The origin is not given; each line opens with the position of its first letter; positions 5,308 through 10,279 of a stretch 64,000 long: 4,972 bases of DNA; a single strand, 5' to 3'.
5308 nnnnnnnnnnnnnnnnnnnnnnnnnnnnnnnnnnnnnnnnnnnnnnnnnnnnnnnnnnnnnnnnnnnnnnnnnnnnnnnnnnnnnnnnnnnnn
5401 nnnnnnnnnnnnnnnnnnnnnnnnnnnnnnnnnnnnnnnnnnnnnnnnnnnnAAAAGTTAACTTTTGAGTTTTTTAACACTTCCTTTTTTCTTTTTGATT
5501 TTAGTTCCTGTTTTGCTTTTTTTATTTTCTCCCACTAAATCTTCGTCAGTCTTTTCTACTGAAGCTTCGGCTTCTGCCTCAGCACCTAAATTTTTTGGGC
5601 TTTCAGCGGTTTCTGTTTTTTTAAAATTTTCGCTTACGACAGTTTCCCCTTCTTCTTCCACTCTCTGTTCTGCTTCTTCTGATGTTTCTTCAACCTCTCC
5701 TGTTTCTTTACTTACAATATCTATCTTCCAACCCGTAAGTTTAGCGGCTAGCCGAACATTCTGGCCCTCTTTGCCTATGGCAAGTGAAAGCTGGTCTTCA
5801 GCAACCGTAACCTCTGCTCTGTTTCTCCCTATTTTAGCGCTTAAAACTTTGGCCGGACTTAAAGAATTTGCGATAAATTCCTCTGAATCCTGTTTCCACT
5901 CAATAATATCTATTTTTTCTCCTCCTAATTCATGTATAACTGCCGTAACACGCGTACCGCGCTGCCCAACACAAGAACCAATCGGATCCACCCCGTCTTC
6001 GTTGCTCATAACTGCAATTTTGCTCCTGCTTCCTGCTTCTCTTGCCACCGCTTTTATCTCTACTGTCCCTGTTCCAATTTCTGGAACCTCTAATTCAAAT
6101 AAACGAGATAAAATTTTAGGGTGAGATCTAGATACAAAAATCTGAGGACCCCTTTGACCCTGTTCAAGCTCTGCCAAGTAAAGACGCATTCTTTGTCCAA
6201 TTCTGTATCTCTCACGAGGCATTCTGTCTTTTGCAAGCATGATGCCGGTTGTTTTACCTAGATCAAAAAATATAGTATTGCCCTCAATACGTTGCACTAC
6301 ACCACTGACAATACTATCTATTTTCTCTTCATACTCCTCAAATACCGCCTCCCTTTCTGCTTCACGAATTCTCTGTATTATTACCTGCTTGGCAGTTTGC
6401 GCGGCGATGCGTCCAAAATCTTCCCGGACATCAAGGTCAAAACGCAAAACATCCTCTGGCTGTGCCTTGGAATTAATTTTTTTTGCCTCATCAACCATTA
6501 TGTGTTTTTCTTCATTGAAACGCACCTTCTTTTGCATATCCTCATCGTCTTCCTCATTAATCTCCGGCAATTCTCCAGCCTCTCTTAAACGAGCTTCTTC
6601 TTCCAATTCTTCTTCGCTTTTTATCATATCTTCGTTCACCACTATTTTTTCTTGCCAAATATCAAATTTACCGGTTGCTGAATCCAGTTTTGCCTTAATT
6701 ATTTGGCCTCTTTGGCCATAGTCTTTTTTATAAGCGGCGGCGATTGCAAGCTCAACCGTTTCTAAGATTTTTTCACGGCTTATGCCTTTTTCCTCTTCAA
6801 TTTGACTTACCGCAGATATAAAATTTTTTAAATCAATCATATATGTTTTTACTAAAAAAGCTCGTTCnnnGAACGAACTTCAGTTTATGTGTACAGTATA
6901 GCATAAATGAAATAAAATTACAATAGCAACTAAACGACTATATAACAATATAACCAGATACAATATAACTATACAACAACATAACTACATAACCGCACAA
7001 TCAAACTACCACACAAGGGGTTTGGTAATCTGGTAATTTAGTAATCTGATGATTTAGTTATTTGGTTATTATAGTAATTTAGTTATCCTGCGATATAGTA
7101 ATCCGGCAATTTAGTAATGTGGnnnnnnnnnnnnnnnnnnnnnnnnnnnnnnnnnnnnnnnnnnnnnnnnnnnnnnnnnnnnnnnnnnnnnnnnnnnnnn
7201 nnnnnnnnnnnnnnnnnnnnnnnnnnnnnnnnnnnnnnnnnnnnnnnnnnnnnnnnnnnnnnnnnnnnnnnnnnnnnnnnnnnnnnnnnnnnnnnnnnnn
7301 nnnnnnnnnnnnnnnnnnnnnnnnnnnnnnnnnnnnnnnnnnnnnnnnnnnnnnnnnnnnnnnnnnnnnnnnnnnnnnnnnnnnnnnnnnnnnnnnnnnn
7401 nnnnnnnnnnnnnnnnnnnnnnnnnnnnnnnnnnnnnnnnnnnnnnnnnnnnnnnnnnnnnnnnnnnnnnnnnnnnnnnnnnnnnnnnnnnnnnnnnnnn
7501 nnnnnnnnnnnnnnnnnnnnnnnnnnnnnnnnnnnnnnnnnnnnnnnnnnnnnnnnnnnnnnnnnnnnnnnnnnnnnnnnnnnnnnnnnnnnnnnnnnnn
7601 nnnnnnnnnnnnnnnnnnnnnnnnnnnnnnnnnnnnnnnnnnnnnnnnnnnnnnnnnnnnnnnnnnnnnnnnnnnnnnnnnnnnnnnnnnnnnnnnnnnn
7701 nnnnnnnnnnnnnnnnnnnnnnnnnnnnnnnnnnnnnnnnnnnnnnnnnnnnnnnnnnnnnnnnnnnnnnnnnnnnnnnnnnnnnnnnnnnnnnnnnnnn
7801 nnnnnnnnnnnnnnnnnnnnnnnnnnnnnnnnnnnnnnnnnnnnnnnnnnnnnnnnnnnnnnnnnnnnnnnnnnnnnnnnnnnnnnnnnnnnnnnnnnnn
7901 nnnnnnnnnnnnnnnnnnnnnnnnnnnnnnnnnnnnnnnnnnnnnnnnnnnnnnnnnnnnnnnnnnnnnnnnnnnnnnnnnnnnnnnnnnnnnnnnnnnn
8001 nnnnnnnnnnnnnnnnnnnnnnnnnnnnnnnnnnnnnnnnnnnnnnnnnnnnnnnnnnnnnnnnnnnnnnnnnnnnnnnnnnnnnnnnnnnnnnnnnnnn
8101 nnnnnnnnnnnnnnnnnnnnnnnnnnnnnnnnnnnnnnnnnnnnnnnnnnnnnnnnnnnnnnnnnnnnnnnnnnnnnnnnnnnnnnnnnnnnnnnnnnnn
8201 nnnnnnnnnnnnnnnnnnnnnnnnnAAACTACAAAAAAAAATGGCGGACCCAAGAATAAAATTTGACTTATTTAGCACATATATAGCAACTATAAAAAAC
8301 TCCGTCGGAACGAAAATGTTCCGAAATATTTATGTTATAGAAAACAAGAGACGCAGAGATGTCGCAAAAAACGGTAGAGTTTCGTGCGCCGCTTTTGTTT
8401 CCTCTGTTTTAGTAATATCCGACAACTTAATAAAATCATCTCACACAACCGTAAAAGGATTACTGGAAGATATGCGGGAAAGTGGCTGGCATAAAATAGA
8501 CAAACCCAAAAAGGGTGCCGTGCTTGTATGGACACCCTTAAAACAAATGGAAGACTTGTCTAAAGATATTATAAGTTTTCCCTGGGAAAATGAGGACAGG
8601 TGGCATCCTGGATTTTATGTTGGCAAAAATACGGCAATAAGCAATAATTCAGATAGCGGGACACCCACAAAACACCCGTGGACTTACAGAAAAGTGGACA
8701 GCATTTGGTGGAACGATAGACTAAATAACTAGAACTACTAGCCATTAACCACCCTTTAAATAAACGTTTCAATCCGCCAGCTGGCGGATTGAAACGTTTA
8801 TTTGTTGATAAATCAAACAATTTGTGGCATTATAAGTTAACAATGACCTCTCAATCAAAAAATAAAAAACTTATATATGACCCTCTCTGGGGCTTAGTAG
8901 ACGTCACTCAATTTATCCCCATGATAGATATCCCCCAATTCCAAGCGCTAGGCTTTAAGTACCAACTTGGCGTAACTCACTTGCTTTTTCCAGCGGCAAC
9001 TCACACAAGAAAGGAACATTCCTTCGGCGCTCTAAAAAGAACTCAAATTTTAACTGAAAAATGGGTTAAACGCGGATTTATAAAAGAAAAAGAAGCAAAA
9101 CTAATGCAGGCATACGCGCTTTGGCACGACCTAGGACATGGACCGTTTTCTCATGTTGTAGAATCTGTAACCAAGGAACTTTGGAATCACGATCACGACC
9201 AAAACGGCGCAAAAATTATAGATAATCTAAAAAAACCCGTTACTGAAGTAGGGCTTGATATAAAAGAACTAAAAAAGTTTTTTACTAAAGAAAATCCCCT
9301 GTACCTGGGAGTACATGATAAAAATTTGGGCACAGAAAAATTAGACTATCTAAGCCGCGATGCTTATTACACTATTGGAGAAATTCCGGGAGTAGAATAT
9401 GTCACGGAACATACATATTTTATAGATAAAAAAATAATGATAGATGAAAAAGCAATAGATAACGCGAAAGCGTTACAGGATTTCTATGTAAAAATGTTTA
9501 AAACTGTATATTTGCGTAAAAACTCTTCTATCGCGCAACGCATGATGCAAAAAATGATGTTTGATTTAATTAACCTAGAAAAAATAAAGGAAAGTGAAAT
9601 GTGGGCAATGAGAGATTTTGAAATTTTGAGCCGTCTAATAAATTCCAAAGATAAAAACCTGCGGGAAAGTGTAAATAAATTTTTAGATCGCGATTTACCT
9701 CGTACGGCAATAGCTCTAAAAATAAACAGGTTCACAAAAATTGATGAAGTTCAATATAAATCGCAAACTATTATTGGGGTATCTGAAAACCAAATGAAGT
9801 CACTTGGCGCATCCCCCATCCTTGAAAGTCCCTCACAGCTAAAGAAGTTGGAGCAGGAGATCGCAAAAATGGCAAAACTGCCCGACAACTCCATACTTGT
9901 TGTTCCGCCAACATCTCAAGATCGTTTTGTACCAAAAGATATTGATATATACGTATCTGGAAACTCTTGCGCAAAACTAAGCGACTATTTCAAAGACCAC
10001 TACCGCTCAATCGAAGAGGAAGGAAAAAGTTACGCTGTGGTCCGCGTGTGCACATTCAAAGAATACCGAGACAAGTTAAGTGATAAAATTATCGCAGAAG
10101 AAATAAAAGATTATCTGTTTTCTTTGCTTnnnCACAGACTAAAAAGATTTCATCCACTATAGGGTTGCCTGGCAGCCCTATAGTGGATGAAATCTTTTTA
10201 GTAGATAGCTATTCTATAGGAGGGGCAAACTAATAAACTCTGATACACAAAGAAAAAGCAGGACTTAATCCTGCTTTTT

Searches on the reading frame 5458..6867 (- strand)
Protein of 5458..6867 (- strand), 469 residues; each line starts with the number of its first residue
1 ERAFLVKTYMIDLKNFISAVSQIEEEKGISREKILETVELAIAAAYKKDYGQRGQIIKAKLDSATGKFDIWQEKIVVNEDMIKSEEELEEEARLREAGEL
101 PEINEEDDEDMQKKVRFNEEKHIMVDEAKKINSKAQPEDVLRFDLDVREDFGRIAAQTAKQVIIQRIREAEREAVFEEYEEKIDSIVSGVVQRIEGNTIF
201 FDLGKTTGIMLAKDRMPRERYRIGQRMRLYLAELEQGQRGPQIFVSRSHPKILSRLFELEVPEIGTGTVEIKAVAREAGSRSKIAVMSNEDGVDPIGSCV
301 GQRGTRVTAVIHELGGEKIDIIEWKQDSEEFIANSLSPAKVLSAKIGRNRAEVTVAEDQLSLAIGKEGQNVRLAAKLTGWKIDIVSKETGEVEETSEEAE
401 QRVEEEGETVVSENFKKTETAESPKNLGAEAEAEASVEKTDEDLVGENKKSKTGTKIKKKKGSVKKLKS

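Call 55: search_protein_families(library=pfam, proteins=[window:5458-6867:-], max_evalue=0.00001)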
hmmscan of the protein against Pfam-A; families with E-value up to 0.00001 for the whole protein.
window:5458-6867:- (469 aa): 2 families
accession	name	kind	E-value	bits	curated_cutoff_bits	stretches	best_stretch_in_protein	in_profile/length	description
PF08529.16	NusA_N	-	5.7e-30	104.4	23.8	1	15-173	1-119/119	NusA N-terminal domain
PF13184.12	KH_5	-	1.8e-29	102.1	27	1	278-345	1-68/69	NusA-like KH domain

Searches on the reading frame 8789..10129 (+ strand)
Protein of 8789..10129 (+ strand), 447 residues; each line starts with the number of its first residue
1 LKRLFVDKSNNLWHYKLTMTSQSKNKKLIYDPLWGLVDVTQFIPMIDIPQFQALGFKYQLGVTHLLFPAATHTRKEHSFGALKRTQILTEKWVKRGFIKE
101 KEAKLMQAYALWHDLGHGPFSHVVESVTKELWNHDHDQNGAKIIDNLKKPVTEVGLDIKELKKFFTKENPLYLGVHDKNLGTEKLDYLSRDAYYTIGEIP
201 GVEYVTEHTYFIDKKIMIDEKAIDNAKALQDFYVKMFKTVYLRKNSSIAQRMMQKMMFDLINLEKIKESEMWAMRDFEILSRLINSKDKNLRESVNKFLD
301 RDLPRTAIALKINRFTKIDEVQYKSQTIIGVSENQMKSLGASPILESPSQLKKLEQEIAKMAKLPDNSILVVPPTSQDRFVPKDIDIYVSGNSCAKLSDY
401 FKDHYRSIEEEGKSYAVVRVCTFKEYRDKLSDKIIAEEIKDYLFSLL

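Call 55: search_protein_families(library=pfam, proteins=[window:8789-10129:+], max_evalue=0.00001)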
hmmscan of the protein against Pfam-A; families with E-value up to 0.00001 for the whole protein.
window:8789-10129:+ (447 aa): 2 families
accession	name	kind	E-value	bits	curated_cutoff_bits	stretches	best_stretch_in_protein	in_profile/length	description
PF19276.4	HD_assoc_2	-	1.1e-10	41.8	23.1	1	207-323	8-122/222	HD associated region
PF01966.28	HD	-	9.7e-08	32.7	22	1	76-160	3-80/116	HD domain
